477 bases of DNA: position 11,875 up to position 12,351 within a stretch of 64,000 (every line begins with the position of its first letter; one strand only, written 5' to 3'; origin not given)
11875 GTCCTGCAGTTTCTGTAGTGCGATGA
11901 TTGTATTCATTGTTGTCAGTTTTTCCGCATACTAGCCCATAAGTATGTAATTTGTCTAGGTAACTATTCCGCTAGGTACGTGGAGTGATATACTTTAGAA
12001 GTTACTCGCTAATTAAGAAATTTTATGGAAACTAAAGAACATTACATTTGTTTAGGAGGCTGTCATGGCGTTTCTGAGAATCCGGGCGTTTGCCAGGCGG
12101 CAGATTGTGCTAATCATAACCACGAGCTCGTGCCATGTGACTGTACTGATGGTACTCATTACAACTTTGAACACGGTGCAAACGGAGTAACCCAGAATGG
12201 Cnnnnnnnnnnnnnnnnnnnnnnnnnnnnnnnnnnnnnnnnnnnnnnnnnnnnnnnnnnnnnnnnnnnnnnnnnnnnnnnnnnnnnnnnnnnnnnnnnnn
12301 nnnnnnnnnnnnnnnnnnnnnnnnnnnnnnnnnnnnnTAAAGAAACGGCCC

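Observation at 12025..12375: Unannotated translationally coupled micro-ORF pair: a Cys/His-rich 59-aa protein and a Lys-rich 47-aa protein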

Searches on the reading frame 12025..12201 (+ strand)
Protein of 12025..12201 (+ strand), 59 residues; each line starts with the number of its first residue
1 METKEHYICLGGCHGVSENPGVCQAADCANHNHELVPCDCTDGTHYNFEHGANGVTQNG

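Call 3: search_protein_families(library=pfam, proteins=[window:12025-12201:+], max_evalue=10)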
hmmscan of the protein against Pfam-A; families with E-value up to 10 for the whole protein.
seq(59 aa): 0 families

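Call 4: search_protein_families(library=ncbifam, proteins=[window:12025-12201:+], max_evalue=10)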
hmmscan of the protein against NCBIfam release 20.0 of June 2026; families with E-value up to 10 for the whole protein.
seq(59 aa): 0 families

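Call 6: find_homologous_proteins(query=window:12025-12201:+, max_evalue=0.01)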
Query seq(59 aa) (59 aa): 16 proteins with E <= 0.01 among 16 candidates.
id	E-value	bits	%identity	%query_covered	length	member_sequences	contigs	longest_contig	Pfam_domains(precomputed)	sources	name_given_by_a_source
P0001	7.3e-35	135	100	100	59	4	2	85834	-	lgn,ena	-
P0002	6.7e-20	88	74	90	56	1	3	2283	-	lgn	-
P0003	4.2e-19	86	80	81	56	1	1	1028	-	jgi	jgi:hypothetical protein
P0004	1.4e-18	84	71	88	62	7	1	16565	-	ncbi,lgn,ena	-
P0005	2.1e-18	83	77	81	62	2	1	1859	-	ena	-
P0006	2.6e-18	83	70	85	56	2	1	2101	-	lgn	-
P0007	3.0e-18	83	78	81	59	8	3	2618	-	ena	-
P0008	1.6e-17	81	74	78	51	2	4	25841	-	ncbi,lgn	-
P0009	2.2e-17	80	69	92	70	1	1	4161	-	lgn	-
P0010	2.3e-17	80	72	80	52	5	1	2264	-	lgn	-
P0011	2.6e-17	80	70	80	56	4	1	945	-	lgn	-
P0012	1.6e-16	78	70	80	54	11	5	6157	-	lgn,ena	-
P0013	2.7e-16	77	74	78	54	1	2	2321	-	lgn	-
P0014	3.4e-16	76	65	86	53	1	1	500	-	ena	-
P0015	1.3e-15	75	65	88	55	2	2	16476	-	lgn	-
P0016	5.3e-15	73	73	75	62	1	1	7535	-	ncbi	-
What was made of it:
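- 16 close relatives (call 6).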

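Call 10: search_solved_structures(query=A1, max_evalue=10, show_alignments=3)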
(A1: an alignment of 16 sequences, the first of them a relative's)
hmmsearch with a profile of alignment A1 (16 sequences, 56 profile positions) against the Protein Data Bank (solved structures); distinct sequences matched with E-value up to 10: 1.
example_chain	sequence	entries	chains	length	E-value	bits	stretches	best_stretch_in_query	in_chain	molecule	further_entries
2jp6_A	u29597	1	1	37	3.3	10.8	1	8-30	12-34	Potassium channel toxin alpha-KTx 18.1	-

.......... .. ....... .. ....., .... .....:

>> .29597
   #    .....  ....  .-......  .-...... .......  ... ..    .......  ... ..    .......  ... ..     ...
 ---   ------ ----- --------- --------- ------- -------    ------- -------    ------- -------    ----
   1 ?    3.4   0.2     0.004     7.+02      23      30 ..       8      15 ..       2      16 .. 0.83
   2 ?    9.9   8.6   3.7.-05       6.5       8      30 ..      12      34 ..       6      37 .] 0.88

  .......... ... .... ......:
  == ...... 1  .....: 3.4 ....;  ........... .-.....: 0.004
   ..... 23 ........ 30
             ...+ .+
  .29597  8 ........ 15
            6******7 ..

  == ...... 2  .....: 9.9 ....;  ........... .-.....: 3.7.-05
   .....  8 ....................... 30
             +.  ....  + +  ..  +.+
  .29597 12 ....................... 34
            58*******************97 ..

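Call 11: find_encoding_contigs(protein=P0008, flank=4000, max_places=3)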
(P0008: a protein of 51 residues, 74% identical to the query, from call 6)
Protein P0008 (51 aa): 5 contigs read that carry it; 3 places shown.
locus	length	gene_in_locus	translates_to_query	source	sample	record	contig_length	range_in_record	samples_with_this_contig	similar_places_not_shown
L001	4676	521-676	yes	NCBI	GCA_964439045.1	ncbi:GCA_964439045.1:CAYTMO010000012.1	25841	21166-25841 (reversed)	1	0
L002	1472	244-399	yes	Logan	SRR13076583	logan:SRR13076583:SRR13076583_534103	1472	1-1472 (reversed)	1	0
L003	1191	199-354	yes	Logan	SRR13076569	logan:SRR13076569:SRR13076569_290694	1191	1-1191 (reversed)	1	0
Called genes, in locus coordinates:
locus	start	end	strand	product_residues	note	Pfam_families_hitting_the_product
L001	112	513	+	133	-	PF08818:DUF1801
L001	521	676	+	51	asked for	-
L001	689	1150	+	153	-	PF11969:DcpS_C (weak), PF01230:HIT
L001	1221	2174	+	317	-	PF04294:VanW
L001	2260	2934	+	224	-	PF04264:YceI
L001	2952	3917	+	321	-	PF13175:AAA_15 (faint), PF00005:ABC_tran, PF13304:AAA_21 (weak), PF13732:DrrA1-3_C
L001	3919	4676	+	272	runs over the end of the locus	PF12698:ABC2_membrane_3, PF01061:ABC2_membrane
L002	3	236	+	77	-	?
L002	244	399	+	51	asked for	-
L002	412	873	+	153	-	PF11969:DcpS_C (weak), PF01230:HIT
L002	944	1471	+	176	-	?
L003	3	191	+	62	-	?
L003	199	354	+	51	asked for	-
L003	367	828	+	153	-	PF11969:DcpS_C (weak), PF01230:HIT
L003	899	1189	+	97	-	?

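Call 12: find_encoding_contigs(protein=P0004, flank=4000, max_places=2)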
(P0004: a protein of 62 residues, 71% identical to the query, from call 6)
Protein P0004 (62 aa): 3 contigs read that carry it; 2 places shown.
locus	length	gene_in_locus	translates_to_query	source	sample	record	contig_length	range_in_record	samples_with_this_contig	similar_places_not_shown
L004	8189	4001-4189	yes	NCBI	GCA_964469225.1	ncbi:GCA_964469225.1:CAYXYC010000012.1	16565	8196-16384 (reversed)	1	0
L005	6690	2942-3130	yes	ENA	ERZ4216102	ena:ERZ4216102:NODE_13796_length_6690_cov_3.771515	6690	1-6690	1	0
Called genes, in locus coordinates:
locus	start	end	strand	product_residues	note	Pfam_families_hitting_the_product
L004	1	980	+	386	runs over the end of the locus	?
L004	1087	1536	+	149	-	PF02823:ATP-synt_DE_N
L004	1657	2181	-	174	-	-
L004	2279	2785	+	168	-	-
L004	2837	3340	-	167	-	-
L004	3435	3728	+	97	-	PF08922:DUF1905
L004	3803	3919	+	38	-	-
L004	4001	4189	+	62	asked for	-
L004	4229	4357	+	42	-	-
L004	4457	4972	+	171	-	-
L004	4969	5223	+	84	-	PF01035:DNA_binding_1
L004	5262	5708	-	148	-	-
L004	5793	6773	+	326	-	PF17773:UPF0176_N, PF00581:Rhodanese, PF12368:Rhodanese_C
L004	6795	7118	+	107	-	-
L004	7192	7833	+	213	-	PF06736:TMEM175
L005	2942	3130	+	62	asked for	-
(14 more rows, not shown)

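Call 13: find_encoding_contigs(protein=P0015, flank=4000, max_places=2)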
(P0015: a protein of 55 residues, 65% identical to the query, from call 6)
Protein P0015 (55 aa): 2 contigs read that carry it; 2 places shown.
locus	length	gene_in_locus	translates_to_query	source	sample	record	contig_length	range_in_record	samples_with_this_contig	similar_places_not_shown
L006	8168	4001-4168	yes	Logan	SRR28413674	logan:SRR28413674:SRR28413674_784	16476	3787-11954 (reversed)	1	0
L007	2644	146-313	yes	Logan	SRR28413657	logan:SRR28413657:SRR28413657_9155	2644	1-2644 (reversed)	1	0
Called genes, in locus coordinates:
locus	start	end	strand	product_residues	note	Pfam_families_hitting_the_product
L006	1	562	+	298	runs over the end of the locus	PF00106:adh_short, PF08659:KR, PF23441:SDR, PF13561:adh_short_C2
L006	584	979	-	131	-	PF08818:DUF1801 (weak)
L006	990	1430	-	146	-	PF00903:Glyoxalase (weak), PF06983:3-dmu-9_3-mt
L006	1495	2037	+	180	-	PF08922:DUF1905, PF13376:OmdA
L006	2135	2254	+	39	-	-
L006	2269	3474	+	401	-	PF00270:DEAD, PF04851:ResIII, PF00271:Helicase_C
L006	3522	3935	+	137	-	PF08818:DUF1801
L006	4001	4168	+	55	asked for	-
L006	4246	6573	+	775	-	PF16927:HisKA_7TM, PF00989:PAS, PF08448:PAS_4, PF13188:PAS_8 (faint), PF13426:PAS_9, PF00512:HisKA, PF02518:HATPase_c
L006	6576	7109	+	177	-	-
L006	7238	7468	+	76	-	-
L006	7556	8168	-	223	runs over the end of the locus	PF00027:cNMP_binding, PF13545:HTH_Crp_2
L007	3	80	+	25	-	?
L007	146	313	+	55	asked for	-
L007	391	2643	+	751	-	?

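Call 14: find_encoding_contigs(protein=P0016, flank=4000, max_places=2)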
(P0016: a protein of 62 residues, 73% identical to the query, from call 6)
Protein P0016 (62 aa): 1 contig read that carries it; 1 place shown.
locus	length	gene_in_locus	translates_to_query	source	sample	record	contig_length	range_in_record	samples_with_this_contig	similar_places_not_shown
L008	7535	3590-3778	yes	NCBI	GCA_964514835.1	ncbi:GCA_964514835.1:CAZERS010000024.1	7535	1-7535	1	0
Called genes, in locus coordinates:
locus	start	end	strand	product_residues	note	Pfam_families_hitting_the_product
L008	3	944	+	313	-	?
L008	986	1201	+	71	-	PF13177:DNA_pol3_delta2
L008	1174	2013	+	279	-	PF13177:DNA_pol3_delta2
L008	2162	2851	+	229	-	-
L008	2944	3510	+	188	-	-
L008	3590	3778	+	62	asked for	-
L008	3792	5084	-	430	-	PF12899:Glyco_hydro_100 (faint), PF06202:GDE_C, PF22422:MGH1-like_GH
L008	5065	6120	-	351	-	PF13439:Glyco_transf_4, PF13579:Glyco_trans_4_4 (weak), PF00534:Glycos_transf_1, PF13692:Glyco_trans_1_4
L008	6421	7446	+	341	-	PF00817:IMS, PF11799:IMS_C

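Call 19: search_protein_representatives(alignment_id=A1)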
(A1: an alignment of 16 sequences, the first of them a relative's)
Query: 16 sequences, 56 profile positions. Proteins with E-value up to 0.001 (for the whole library): 382; up to 1e-10: 76; up to 1e-30: 0. The best 150 are listed.
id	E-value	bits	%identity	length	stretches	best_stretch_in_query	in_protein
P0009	1.1e-26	108.5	-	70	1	2-54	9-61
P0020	1.7e-22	95.1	-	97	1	3-53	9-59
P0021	2.0e-22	94.9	-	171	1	3-52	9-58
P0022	7.3e-22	93.1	-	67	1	4-52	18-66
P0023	1.0e-18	83.0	-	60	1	3-53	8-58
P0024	2.5e-18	81.8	-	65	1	4-50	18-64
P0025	3.0e-18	81.5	-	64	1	7-47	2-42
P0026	9.9e-18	79.8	-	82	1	6-54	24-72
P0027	3.3e-17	78.2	-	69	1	3-54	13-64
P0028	1.9e-16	75.7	-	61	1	3-51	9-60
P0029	1.9e-16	75.7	-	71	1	4-51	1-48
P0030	5.1e-16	74.4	-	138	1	4-55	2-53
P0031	1.2e-15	73.1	-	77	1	6-48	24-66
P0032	1.6e-15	72.8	-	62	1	3-53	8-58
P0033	4.3e-15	71.4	-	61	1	4-53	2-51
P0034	5.6e-15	71.0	-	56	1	7-53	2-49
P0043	1.4e-13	66.5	-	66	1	7-53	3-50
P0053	1.5e-12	63.3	-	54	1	7-48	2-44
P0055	2.2e-12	62.7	-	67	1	6-48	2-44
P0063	5.3e-12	61.5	-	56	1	6-50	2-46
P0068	1.0e-11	60.6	-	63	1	6-48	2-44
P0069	1.0e-11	60.6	-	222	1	6-54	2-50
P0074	1.7e-11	59.9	-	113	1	4-47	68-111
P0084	4.3e-11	58.6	-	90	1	6-48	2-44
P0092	9.0e-11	57.6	-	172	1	4-51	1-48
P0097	1.2e-10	57.2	-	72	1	4-54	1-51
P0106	1.7e-10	56.7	-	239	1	6-51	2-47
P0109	1.8e-10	56.6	-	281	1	7-49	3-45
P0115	2.8e-10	56.0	-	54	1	6-47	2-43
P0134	1.4e-09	53.7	-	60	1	7-53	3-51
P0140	1.6e-09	53.6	-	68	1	4-47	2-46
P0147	2.4e-09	53.0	-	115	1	6-47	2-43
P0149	2.6e-09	52.9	-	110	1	4-46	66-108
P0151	3.2e-09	52.6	-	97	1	7-48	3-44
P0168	7.6e-09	51.4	-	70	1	6-52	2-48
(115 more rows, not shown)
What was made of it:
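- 382 clusters at 50% identity with E<1e-3 (call 19).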

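Call 20: find_related_loci(query=A1, collection=genome_contigs, flank=3000)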
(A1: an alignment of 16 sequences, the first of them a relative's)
Query A1 (59 aa) in genome_contigs; peptide patterns used: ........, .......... (x = any residue, [..] = any of these).
46 stretches matched a pattern; 42 encode a relative of the query (tblastn E <= 1e-3); 42 distinct loci.
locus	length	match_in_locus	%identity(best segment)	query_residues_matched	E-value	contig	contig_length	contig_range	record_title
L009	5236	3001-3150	75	1-51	5e-24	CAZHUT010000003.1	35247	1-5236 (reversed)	MAG TPA_asm: uncultured Candidatus Saccharibacteria bacterium isolate SRP135725_co3_414 genome assembly, contig: NODE_84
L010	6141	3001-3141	74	4-50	9e-24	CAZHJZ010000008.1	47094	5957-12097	MAG TPA_asm: uncultured Candidatus Saccharibacteria bacterium isolate SRP170004_co1_54 genome assembly, contig: NODE_929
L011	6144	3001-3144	71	2-49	1e-23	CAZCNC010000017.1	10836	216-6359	MAG TPA_asm: uncultured Candidatus Saccharibacteria bacterium isolate SRP193066_co2_422 genome assembly, contig: NODE_31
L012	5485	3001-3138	72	4-49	4e-23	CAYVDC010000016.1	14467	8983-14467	MAG TPA_asm: uncultured Candidatus Saccharibacteria bacterium isolate SRP170004_co1_265 genome assembly, contig: NODE_65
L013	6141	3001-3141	77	3-49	9e-23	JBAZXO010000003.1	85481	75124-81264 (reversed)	MAG: Candidatus Paceibacterota bacterium isolate SO_2017_GW1_58 NODE_1719_length_85481_cov_7.294304_OW334_2017, whole ge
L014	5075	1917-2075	70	3-55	4e-22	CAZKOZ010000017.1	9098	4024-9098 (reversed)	MAG TPA_asm: uncultured Candidatus Saccharibacteria bacterium isolate SRP344714_co1_390 genome assembly, contig: NODE_13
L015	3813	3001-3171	63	2-58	7e-22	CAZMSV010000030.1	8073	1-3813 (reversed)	MAG TPA_asm: uncultured Candidatus Saccharibacteria bacterium isolate SRP128246_co1_548 genome assembly, contig: NODE_23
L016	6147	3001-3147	80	2-49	1e-21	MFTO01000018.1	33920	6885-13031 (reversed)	MAG: Candidatus Nomurabacteria bacterium RIFCSPHIGHO2_01_FULL_40_20 rifcsphigho2_01_scaffold_5144, whole genome shotgun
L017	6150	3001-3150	78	1-48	2e-21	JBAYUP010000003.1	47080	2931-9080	MAG: Candidatus Paceibacterota bacterium isolate SO_2016_LW3_38 scaffold01137_LW162_2016, whole genome shotgun sequence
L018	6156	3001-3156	71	2-53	4e-21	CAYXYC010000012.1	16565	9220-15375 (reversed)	MAG TPA_asm: uncultured Candidatus Saccharibacteria bacterium isolate SRP278252_co2_3 genome assembly, contig: NODE_7235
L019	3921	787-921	71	5-49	1e-20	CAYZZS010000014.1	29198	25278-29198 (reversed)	MAG TPA_asm: uncultured Candidatus Saccharibacteria bacterium isolate SRP144015_co1_48 genome assembly, contig: NODE_824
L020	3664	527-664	74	4-49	2e-20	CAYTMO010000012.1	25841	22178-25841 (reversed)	MAG TPA_asm: uncultured Candidatus Saccharibacteria bacterium isolate binchicken_co398_50 genome assembly, contig: NODE_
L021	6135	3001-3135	73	5-49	3e-20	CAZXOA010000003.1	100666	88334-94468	MAG TPA_asm: uncultured Candidatus Saccharibacteria bacterium isolate SRP344714_co1_350 genome assembly, contig: NODE_49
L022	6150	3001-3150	64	2-51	5e-20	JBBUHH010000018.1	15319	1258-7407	MAG: Patescibacteria group bacterium isolate H52-bin032_1 H52_bin032_1_000000000018, whole genome shotgun sequence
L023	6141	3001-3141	72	3-49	4e-20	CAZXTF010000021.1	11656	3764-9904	MAG TPA_asm: uncultured Candidatus Saccharibacteria bacterium isolate SRP344714_co1_143 genome assembly, contig: NODE_10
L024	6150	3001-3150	74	1-49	4e-20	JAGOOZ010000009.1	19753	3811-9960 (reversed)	MAG: Candidatus Paceibacterota bacterium isolate Gw_Bodden_bin_209 Gw_Bodden_3298_length_19753_cov_7.992663, whole genom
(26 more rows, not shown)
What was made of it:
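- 42 species genomes carry it, all with Patescibacteria-type or unclassified 'bacterium' MAG titles (call 20).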

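Call 33: list_cluster_members(proteins=[P0001, P0004, P0016, P0025, P0068, P0069, P0106, P0021, P0151, P0055])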
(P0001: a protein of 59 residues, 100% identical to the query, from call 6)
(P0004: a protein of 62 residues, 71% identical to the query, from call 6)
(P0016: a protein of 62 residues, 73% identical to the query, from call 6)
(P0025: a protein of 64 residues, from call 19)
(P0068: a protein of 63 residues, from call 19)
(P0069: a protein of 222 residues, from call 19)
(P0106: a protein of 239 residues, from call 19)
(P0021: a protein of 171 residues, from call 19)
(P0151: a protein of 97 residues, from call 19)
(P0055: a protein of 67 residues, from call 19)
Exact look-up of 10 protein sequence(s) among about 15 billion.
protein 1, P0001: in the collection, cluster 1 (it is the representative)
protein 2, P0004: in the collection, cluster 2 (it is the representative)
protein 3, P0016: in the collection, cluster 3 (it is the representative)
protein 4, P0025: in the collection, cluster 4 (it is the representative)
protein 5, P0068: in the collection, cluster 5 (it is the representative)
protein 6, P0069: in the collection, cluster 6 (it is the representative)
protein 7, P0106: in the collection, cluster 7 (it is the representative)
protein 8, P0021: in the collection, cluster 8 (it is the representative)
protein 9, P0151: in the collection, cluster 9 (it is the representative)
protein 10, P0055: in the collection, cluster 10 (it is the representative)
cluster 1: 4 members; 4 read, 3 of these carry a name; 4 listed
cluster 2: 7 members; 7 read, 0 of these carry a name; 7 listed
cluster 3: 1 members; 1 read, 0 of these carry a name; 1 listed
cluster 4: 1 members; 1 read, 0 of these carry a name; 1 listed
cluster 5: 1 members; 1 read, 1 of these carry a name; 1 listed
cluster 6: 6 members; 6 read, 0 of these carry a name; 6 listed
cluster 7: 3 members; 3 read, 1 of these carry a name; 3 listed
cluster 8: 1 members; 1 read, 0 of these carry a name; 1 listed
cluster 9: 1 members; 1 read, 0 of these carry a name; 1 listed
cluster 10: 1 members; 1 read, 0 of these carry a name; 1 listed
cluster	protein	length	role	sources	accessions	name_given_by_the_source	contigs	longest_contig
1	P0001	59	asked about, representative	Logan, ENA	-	-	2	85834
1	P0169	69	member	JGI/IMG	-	hypothetical protein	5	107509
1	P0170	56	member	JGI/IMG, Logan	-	hypothetical protein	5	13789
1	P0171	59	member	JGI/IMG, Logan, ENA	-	hypothetical protein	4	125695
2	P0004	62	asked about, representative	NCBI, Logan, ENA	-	-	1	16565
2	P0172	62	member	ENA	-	-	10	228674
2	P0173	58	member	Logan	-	-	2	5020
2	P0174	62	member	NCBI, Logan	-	-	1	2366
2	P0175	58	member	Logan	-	-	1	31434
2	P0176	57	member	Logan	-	-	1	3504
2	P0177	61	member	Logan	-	-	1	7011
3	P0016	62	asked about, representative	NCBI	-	-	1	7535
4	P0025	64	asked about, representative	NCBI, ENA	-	-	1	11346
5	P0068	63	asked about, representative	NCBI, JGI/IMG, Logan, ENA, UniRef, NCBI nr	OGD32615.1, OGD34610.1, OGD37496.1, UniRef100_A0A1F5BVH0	hypothetical protein A3C91_01995 [Candidatus Azambacteria bacterium ... | Uncharacterized protein n=1 Tax=Candidatus Azambacteria bacterium ... | MAG: hypothetical protein A3C91_01995 [Candidatus Azambacteria bacterium ...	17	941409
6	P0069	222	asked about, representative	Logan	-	-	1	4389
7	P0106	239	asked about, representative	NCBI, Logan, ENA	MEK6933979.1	MAG: ATP-binding protein [Nanoarchaeota archaeon]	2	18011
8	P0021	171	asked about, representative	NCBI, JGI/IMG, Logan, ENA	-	-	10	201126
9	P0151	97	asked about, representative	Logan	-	-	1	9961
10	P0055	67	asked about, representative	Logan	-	-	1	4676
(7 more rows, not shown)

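Call 38: search_protein_families(library=pfam, alignment_id=A3, max_evalue=0.001)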
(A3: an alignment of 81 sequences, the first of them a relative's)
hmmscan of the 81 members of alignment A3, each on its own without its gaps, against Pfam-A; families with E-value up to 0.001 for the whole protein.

A. member 1, L009:2256-2990:+ (244 aa): 1 family
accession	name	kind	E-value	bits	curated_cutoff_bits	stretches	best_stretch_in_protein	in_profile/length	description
PF04402.19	SIMPL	-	4.8e-20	73.1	25.2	1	41-205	1-160/205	Protein of unknown function (DUF541)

B. families by the number of members that match (of 81 scanned): 98 families (the first 25 are shown)
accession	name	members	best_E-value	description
PF04402.19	SIMPL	3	4.8e-20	Protein of unknown function (DUF541)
PF08922.17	DUF1905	3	5.9e-19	Domain of unknown function (DUF1905)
PF01588.26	tRNA_bind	2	3.1e-26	Putative tRNA binding domain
PF01471.23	PG_binding_1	2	1.3e-13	Putative peptidoglycan binding domain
PF06966.17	DUF1295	1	2.3e-76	Protein of unknown function (DUF1295)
PF00999.27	Na_H_Exchanger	1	1.9e-53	Sodium/hydrogen exchanger, transmembrane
PF00122.25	E1-E2_ATPase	1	5.6e-53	E1-E2 ATPase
PF01965.30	DJ-1_PfpI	1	3e-49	DJ-1/PfpI family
PF06983.19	3-dmu-9_3-mt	1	6.9e-48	3-demethylubiquinone-9 3-methyltransferase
PF01641.26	SelR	1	5.8e-43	SelR domain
PF08002.16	DUF1697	1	1.1e-42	Protein of unknown function (DUF1697)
PF11999.13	Ice_binding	1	4.5e-42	Ice-binding-like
PF02777.23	Sod_Fe_C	1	6.5e-40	Iron/manganese superoxide dismutases, C-terminal domain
PF22752.1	DUF488-N3i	1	1.1e-38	Inactive DUF488-N3 subclade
PF05970.20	PIF1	1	8.4e-35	PIF1-like helicase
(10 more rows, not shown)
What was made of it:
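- On HMBD (Pfam PF19335): One E1-E2 ATPase occurs among 81 neighbours (call 38).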

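Call 39: predict_structure(alignment_id=A1)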
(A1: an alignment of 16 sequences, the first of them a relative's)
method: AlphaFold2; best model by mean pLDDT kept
length: 59 residues; sequences in the alignment: 16
mean_pLDDT: 61.7   pTM: 0.43
mean pLDDT of the five models: 61.7, 53.1, 52.1, 50.1, 49.4
residues with pLDDT >= 90: 0; 70-90: 17; 50-70: 29; < 50: 13
segments of 3 or more residues with pLDDT < 50: 49-59
pLDDT, mean of each block of 10 residues (from residue 1): 65 68 70 72 55 37
secondary structure, 60 per line:
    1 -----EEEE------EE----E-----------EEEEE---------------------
elements in order: E6-9 E34-38
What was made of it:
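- Tried and rejected: The first AF2 run with 16 sequences was poor (pLDDT 62, call 39).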

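Call 43: search_solved_structures(query=A4, max_evalue=10, show_alignments=3)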
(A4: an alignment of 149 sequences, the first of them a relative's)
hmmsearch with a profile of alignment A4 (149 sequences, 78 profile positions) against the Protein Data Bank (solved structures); distinct sequences matched with E-value up to 10: 0.

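Call 44: search_protein_families(library=pfam, alignment_id=A4, max_evalue=10)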
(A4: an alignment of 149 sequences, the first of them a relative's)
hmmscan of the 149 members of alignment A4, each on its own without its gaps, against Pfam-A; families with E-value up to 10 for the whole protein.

A. member 1, P0001 (59 aa): 0 families

B. families by the number of members that match (of 149 scanned): 27 families (the first 25 are shown)
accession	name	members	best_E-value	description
PF08329.16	ChitinaseA_N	2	0.058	Chitinase A, N-terminal domain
PF03935.22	SKN1_KRE6_Sbg1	2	0.16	Beta-glucan synthesis-associated protein SKN1/KRE6/Sbg1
PF16839.10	Antimicrobial25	1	0.0012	Nematode antimicrobial peptide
PF04068.21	Fer4_RLI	1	0.0013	Possible Fer4-like domain in RNase L inhibitor, RLI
PF17556.7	MIT_LIKE_ACTX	1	0.0025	MIT-like atracotoxin family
PF15635.11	Tox-GHH2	1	0.0059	GHH signature containing HNH/Endo VII superfamily nuclease toxin 2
PF14670.12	FXa_inhibition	1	0.011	Coagulation Factor Xa inhibitory site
PF00277.23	SAA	1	0.012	Serum amyloid A protein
PF08119.16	Toxin_31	1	0.056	Scorpion acidic alpha-KTx toxin family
PF17842.7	dsRBD2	1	0.069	Double-stranded RNA binding domain 2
PF10650.14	zf-C3H1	1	0.08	Putative zinc-finger domain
PF00840.27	Glyco_hydro_7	1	0.081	Glycosyl hydrolase family 7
PF14798.11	Ca_hom_mod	1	0.086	Calcium homeostasis modulator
PF19816.4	DUF6299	1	0.12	Family of unknown function (DUF6299)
PF24398.1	DUF7542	1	0.12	Family of unknown function (DUF7542)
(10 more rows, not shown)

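Call 46: predict_structure(alignment_id=A4)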
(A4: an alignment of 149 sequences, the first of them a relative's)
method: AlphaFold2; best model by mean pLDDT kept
length: 59 residues; sequences in the alignment: 149
mean_pLDDT: 77.7   pTM: 0.57
mean pLDDT of the five models: 77.7, 77.1, 76.6, 76.3, 76.2
residues with pLDDT >= 90: 25; 70-90: 14; 50-70: 12; < 50: 8
segments of 3 or more residues with pLDDT < 50: 51-58
pLDDT, mean of each block of 10 residues (from residue 1): 79 89 94 89 64 48
secondary structure, 60 per line:
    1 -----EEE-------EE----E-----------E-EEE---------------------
elements in order: E6-8 E36-38
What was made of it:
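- The AF2 model built from 149 sequences has pLDDT 77.7 overall and 89-94 over residues 11-40, with strands at 6-8, 16-17 and 36-38 (call 46). AF2 predicts a confident globular fold (call 46).
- Tried and rejected: It was superseded by the 149-sequence run (call 46).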
